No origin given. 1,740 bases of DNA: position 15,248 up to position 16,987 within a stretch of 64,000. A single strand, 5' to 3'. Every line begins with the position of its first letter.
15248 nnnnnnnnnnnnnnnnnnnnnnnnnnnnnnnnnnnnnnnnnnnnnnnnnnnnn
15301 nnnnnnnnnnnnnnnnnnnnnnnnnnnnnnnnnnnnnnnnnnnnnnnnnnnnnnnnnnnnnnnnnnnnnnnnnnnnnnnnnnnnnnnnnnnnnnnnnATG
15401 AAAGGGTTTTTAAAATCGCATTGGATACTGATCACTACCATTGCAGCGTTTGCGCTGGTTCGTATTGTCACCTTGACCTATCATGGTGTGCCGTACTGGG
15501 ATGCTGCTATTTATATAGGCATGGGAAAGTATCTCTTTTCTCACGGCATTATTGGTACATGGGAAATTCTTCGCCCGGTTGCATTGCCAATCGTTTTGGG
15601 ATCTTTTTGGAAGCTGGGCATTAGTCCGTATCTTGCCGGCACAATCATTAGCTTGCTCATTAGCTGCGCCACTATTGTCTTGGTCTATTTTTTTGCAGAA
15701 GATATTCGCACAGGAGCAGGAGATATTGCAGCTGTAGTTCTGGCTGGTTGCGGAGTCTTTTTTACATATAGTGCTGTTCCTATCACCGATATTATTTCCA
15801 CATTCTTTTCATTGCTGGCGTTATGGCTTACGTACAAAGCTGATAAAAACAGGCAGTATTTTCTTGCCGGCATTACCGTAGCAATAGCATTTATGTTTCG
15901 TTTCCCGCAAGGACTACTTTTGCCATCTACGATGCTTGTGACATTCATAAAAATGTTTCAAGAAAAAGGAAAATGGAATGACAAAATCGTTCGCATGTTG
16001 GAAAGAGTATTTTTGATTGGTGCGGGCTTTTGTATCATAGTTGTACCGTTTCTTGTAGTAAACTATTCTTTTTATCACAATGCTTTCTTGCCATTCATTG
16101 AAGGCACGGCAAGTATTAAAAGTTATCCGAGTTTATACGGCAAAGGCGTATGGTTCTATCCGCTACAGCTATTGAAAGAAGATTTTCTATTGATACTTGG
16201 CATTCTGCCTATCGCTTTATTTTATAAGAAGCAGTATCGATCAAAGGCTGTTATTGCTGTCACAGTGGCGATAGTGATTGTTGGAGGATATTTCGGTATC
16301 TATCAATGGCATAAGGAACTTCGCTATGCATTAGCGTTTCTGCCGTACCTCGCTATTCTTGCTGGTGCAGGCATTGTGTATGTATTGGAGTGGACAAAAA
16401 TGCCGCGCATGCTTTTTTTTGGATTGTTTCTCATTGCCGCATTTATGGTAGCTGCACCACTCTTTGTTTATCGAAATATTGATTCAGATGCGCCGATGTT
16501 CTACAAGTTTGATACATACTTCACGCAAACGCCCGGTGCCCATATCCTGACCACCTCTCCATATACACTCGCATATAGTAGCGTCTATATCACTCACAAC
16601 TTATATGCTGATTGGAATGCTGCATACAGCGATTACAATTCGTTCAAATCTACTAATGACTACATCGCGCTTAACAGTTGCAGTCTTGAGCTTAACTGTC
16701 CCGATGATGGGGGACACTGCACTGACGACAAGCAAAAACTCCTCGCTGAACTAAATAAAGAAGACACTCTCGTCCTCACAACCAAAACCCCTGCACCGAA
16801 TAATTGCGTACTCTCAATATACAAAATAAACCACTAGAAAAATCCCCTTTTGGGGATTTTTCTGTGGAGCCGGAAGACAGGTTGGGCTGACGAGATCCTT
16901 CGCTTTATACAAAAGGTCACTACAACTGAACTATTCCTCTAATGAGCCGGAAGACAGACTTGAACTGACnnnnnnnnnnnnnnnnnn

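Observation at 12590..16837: Envelope glycosylation module: divergent DsbA-like oxidoreductase, processive GT2 synthase, thioredoxin-like membrane protein and GT-C (PMT_2/ArnT-like) transferase, translationally coupled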

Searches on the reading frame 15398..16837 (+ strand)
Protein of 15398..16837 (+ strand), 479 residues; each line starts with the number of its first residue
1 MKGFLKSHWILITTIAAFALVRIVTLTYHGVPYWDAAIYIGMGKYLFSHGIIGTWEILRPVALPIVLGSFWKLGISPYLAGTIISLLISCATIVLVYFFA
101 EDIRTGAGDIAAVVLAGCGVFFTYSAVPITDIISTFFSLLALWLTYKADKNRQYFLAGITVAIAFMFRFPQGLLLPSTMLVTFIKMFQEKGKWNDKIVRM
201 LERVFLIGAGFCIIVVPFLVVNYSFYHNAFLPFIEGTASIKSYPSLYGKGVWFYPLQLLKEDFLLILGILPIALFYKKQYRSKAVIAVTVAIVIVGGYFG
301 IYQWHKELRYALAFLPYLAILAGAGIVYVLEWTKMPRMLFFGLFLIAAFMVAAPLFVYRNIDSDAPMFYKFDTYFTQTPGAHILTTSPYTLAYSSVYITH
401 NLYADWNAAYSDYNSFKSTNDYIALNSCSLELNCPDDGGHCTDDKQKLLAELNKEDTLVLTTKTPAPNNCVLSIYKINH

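Call 3: search_protein_families(library=pfam, proteins=[window:15398-16837:+], max_evalue=0.1)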
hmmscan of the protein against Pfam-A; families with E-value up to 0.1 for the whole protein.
window:15398-16837:+ (479 aa): 3 families
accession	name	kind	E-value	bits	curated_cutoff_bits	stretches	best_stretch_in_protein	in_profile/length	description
PF13231.12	PMT_2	-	4.5e-10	40.4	26.1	1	66-197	9-141/160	Dolichyl-phosphate-mannose-protein mannosyltransferase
PF03901.23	Glyco_transf_22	-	3.6e-06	26.9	23.8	1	96-355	99-362/414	Alg9-like mannosyltransferase family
PF19529.4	DUF6057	-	0.017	14.5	29.8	0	79-227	71-216/569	Family of unknown function (DUF6057)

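Call 4: search_protein_families(library=ncbifam, proteins=[window:15398-16837:+], max_evalue=0.1)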
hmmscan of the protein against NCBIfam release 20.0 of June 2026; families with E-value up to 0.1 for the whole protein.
window:15398-16837:+ (479 aa): 0 families

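Call 14: search_solved_structures(query=window:15398-16834:+, max_evalue=1)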
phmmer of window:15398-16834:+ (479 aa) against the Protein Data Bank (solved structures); distinct sequences matched with E-value up to 1: 0.

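Call 18: find_homologous_proteins(query=window:15398-16834:+)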
Query window:15398-16834:+ (479 aa): 42 proteins with E <= 0.001 among 8000 candidates.
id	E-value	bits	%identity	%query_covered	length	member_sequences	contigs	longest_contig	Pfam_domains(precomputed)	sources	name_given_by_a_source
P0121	0.0e+0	1083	100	100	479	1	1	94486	PF03901.24,PF13231.13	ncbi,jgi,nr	ncbi:MAG TPA: glycosyltransferase family 39 protein [Candidatus Paceibacterota bacterium]|jgi:hypoth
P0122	1.1e-232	791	71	100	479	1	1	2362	PF03901.24,PF13231.13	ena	-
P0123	4.8e-231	786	70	100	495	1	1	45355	PF03901.24,PF13231.13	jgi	jgi:4-amino-4-deoxy-L-arabinose transferase-like glycosyltransferase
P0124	1.2e-228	778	70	100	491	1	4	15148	PF13231.13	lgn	-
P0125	1.3e-197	675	63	100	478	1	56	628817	PF03901.24,PF13231.13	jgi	jgi:4-amino-4-deoxy-L-arabinose transferase-like glycosyltransferase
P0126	7.5e-197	673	63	100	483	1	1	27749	PF13231.13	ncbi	-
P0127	5.2e-189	647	60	100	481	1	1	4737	PF03901.24,PF13231.13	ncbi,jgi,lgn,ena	jgi:4-amino-4-deoxy-L-arabinose transferase-like glycosyltransferase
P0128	7.3e-181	620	57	100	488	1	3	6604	PF03901.24,PF13231.13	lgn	-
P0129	1.5e-179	616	58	100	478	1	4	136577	PF03901.24,PF13231.13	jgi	jgi:hypothetical protein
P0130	8.6e-177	607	57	100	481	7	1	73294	PF03901.24,PF13231.13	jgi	-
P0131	5.1e-176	604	57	100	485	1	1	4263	PF03901.24,PF13231.13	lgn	-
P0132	7.2e-176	604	57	99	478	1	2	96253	PF03901.24,PF13231.13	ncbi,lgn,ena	-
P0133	9.5e-176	603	58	100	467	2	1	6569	PF03901.24,PF13231.13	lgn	-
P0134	8.1e-175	600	57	100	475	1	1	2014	PF03901.24,PF13231.13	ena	-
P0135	8.5e-175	600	56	100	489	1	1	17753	PF03901.24,PF13231.13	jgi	jgi:4-amino-4-deoxy-L-arabinose transferase-like glycosyltransferase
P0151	4.2e-102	360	40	99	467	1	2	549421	PF03901.24,PF13231.13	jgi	jgi:hypothetical protein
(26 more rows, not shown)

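Call 41: find_encoding_contigs(protein=P0123, flank=7000, max_places=1)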
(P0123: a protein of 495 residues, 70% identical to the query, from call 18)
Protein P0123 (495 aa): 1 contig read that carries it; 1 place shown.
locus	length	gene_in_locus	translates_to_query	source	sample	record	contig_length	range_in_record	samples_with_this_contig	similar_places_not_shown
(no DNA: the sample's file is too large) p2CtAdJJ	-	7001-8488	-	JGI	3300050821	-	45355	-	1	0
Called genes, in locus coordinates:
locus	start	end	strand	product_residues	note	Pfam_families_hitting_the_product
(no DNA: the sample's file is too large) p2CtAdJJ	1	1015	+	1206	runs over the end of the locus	PF04997:RNA_pol_Rpb1_1, PF00623:RNA_pol_Rpb1_2, PF04983:RNA_pol_Rpb1_3, PF05000:RNA_pol_Rpb1_4, PF04998:RNA_pol_Rpb1_5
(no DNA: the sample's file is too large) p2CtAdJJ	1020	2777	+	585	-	PF01807:Zn_ribbon_DnaG, PF13362:Toprim_3 (faint), PF08275:DNAG_N, PF01751:Toprim, PF13155:Toprim_2, PF13662:Toprim_4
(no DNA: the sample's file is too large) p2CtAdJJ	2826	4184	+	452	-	PF03979:Sigma70_r1_1, PF00140:Sigma70_r1_2, PF04542:Sigma70_r2, PF04539:Sigma70_r3, PF04545:Sigma70_r4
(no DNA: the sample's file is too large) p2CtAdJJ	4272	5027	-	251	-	PF13098:Thioredoxin_2 (weak), PF13462:Thioredoxin_4, PF01323:DSBA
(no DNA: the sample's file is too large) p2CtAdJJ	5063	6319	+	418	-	PF13506:Glyco_transf_21, PF13641:Glyco_tranf_2_3, PF00535:Glycos_transf_2, PF10111:Glyco_tranf_2_2, PF01644:Chitin_synth_1 (faint), PF03142:Chitin_synth_2, PF13632:Glyco_trans_2_3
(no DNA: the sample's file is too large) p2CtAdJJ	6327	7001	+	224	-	-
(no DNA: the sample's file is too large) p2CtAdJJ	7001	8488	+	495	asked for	PF03901:Glyco_transf_22 (weak), PF13231:PMT_2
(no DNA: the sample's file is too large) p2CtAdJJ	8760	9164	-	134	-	-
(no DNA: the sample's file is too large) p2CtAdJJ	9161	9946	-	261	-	PF25025:EF-Ts_N (weak), PF00889:EF_TS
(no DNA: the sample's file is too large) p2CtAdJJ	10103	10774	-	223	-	PF00318:Ribosomal_S2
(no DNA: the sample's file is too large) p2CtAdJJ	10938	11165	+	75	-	-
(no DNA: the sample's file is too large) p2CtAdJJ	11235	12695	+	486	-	PF00587:tRNA-synt_2b, PF03129:HGTP_anticodon, PF09180:ProRS-C_1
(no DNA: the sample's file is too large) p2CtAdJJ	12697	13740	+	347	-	PF06723:MreB_Mbl, PF00022:Actin (faint), PF25216:Volactin (faint), PF00012:HSP70, PF14450:FtsA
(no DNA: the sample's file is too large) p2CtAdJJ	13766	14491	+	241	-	PF04085:MreC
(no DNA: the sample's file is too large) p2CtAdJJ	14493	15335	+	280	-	-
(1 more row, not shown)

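Call 42: find_encoding_contigs(protein=P0125, flank=7000, max_places=1)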
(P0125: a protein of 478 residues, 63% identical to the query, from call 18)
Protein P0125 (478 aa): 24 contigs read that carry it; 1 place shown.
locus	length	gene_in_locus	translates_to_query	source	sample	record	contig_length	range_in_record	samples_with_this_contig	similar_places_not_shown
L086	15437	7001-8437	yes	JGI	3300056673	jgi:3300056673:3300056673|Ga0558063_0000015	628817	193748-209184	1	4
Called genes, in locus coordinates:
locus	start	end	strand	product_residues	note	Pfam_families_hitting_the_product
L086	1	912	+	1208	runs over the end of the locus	PF04997:RNA_pol_Rpb1_1, PF00623:RNA_pol_Rpb1_2, PF04983:RNA_pol_Rpb1_3, PF05000:RNA_pol_Rpb1_4, PF04998:RNA_pol_Rpb1_5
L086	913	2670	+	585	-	PF01807:Zn_ribbon_DnaG, PF08275:DNAG_N, PF01751:Toprim (weak), PF13155:Toprim_2, PF13662:Toprim_4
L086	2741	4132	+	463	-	PF03979:Sigma70_r1_1, PF00140:Sigma70_r1_2, PF04542:Sigma70_r2, PF04539:Sigma70_r3, PF04545:Sigma70_r4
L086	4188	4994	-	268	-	PF13098:Thioredoxin_2 (weak), PF13462:Thioredoxin_4, PF01323:DSBA (weak)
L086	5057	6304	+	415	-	PF13506:Glyco_transf_21 (weak), PF00535:Glycos_transf_2, PF10111:Glyco_tranf_2_2, PF13641:Glyco_tranf_2_3, PF03142:Chitin_synth_2, PF01644:Chitin_synth_1 (faint), PF13632:Glyco_trans_2_3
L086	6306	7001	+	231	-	-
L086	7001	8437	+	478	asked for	PF13231:PMT_2, PF03901:Glyco_transf_22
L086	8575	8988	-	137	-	-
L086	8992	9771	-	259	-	PF25025:EF-Ts_N (weak), PF00889:EF_TS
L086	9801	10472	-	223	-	PF00318:Ribosomal_S2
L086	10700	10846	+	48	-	-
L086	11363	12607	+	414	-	PF00587:tRNA-synt_2b, PF03129:HGTP_anticodon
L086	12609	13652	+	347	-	PF06723:MreB_Mbl, PF00022:Actin (faint), PF25216:Volactin (faint), PF00012:HSP70, PF14450:FtsA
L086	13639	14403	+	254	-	PF04085:MreC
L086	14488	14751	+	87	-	-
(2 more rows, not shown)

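Call 43: find_encoding_contigs(protein=P0151, flank=7000, max_places=1)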
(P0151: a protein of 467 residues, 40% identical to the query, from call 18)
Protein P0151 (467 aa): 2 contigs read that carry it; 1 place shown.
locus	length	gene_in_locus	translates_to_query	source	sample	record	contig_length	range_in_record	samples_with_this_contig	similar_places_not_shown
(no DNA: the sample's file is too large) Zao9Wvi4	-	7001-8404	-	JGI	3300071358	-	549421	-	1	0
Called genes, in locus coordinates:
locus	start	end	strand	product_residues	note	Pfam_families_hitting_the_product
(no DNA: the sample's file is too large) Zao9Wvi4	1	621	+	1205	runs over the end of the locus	PF04997:RNA_pol_Rpb1_1, PF00623:RNA_pol_Rpb1_2, PF04983:RNA_pol_Rpb1_3, PF05000:RNA_pol_Rpb1_4, PF04998:RNA_pol_Rpb1_5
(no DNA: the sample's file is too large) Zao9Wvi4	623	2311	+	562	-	PF01807:Zn_ribbon_DnaG, PF08275:DNAG_N, PF01751:Toprim, PF13662:Toprim_4, PF13155:Toprim_2, PF10410:DnaB_bind (weak)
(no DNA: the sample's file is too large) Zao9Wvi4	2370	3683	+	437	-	PF03979:Sigma70_r1_1, PF00140:Sigma70_r1_2, PF04542:Sigma70_r2, PF04539:Sigma70_r3, PF04545:Sigma70_r4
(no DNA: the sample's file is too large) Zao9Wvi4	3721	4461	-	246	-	PF13462:Thioredoxin_4, PF13098:Thioredoxin_2, PF01323:DSBA (faint)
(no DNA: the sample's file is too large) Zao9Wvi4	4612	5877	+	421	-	PF13506:Glyco_transf_21, PF03142:Chitin_synth_2 (faint), PF13704:Glyco_tranf_2_4 (weak), PF00535:Glycos_transf_2, PF10111:Glyco_tranf_2_2, PF13641:Glyco_tranf_2_3, PF13632:Glyco_trans_2_3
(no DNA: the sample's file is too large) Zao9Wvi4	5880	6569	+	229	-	-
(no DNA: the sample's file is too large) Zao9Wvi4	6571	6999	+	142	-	PF04138:GtrA_DPMS_TM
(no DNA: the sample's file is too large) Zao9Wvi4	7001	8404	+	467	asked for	PF13231:PMT_2, PF03901:Glyco_transf_22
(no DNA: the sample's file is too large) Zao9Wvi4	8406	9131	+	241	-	PF00535:Glycos_transf_2, PF13641:Glyco_tranf_2_3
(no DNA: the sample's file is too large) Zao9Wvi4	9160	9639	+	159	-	-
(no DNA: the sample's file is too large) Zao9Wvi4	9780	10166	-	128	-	-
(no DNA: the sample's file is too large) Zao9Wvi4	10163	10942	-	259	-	PF00889:EF_TS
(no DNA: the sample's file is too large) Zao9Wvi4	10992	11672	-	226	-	PF00318:Ribosomal_S2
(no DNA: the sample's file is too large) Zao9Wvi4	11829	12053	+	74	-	-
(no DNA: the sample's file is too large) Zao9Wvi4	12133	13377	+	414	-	PF00587:tRNA-synt_2b, PF03129:HGTP_anticodon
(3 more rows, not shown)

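Call 56: predict_structure(alignment_id=A2)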
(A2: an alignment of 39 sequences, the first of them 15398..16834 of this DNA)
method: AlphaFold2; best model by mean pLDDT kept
length: 479 residues; sequences in the alignment: 39
mean_pLDDT: 90.4   pTM: 0.89
mean pLDDT of the five models: 90.4, 90.2, 89.8, 89.7, 89.2
residues with pLDDT >= 90: 350; 70-90: 98; 50-70: 31; < 50: 0
segments of 3 or more residues with pLDDT < 50: none
pLDDT, mean of each block of 10 residues (from residue 1): 91 95 79 89 93 81 96 95 97 98 95 93 92 97 96 98 95 96 93 96 98 96 92 79 67 91 91 93 95 94 87 96 95 85 75 61 84 93 92 92 86 94 93 71 91 96 89 95
secondary structure, 60 per line:
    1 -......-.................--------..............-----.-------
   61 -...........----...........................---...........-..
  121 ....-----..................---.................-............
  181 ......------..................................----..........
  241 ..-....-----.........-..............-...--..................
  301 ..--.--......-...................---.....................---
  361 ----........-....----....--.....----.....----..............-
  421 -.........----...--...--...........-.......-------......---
elements in order: H2-7 H9-25 H34-47 H62-72 H77-103 H107-117 H119-124 H130-147 H151-167 H169-186 H193-226 H231-242 H253-261 H263-276 H283-302 H308-313 H315-333 H337-357 H365-372 H374-377 E382-385 H388-392 E397-401 H406-419 E422-426 H427-430 H445-455 E457-463 E471-476

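Call 58: fold_search(model_id=the predicted structure, library=pdb)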
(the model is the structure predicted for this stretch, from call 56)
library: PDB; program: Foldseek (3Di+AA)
matches with E <= 10: 770; with E <= 0.001: 28
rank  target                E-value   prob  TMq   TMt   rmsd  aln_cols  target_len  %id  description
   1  8age_A                1.5e-09  1.00  0.60  0.46  11.4       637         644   12  Structure of yeast oligosaccharylransferase complex with acceptor peptide bound (released 2022-12-07)
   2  7e9s_A                3.3e-09  1.00  0.58  0.35  10.9       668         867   13  Archaeal oligosaccharyltransferase AglB from Archaeoglobus fulgidus in complex with an inhibitory peptide and a dolich (released 2021-09-08)
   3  9n9j_I                4.4e-09  1.00  0.63  0.46  10.6       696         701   12  Structure of a GRP94 folding intermediate engaged with a CCDC134- and FKBP11-bound secretory translocon (released 2025-11-19)
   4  5gmy_A                4.9e-09  1.00  0.52  0.32  16.2       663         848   13  Crystal structure of the Archaeoglobus fulgidus oligosaccharyltransferase (O29867_ARCFU) tethered with an acceptor pep (released 2017-02-01)
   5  6s7o_A                1.5e-08  1.00  0.64  0.49   9.5       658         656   13  Cryo-EM structure of human oligosaccharyltransferase complex OST-A (released 2019-12-18)
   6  8b6l_I                2.0e-08  1.00  0.59  0.44  11.5       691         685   12  Subtomogram average of the human Sec61-TRAP-OSTA-translocon (released 2022-12-07)
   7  8agc_A                2.6e-08  1.00  0.56  0.41  12.9       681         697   11  Structure of yeast oligosaccharylransferase complex with lipid-linked oligosaccharide and non-acceptor peptide bound (released 2022-12-07)
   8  3waj                  3.0e-08  1.00  0.52  0.34  15.7       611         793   13  Crystal structure of the Archaeoglobus fulgidus oligosaccharyltransferase (O29867_ARCFU) complex with Zn and sulfate (released 2013-10-30)
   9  6c26_A                4.2e-08  1.00  0.59  0.46  12.1       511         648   14  The Cryo-EM structure of a eukaryotic oligosaccharyl transferase complex (released 2018-01-31)
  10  9s6t_A                6.5e-08  1.00  0.58  0.58   7.4       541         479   13  Ternary cryo-EM structure of chicken ALG12 with Dol25-PP-GlcNAc2Man7, Dol25-P-Man, and Fab (released 2026-03-18)
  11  6ftg_5                1.1e-07  1.00  0.58  0.45  13.3       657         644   13  Subtomogram average of OST-containing ribosome-translocon complexes from canine rough microsomal membranes (released 2018-03-21)
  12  9s6u_A                1.3e-07  1.00  0.55  0.50   8.3       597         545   13  Ternary cryo-EM structure of human ALG9 with Dol25-PP-GlcNAc2Man8, Dol25-P-Man and Fab (released 2026-03-18)
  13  5ezm                  1.6e-07  1.00  0.59  0.54   7.3       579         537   13  Crystal Structure of ArnT from Cupriavidus metallidurans in the apo state (released 2016-02-17)
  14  9s6s_A                1.7e-07  1.00  0.56  0.51   8.3       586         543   12  Ternary cryo-EM structure of human ALG9 with Dol25-PP-GlcNAc2Man6, Dol25-P-Man and Fab (released 2026-03-18)
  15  5f15                  2.1e-07  1.00  0.63  0.57   6.5       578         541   14  Crystal Structure of ArnT from Cupriavidus metallidurans bound to Undecaprenyl phosphate (released 2016-02-17)
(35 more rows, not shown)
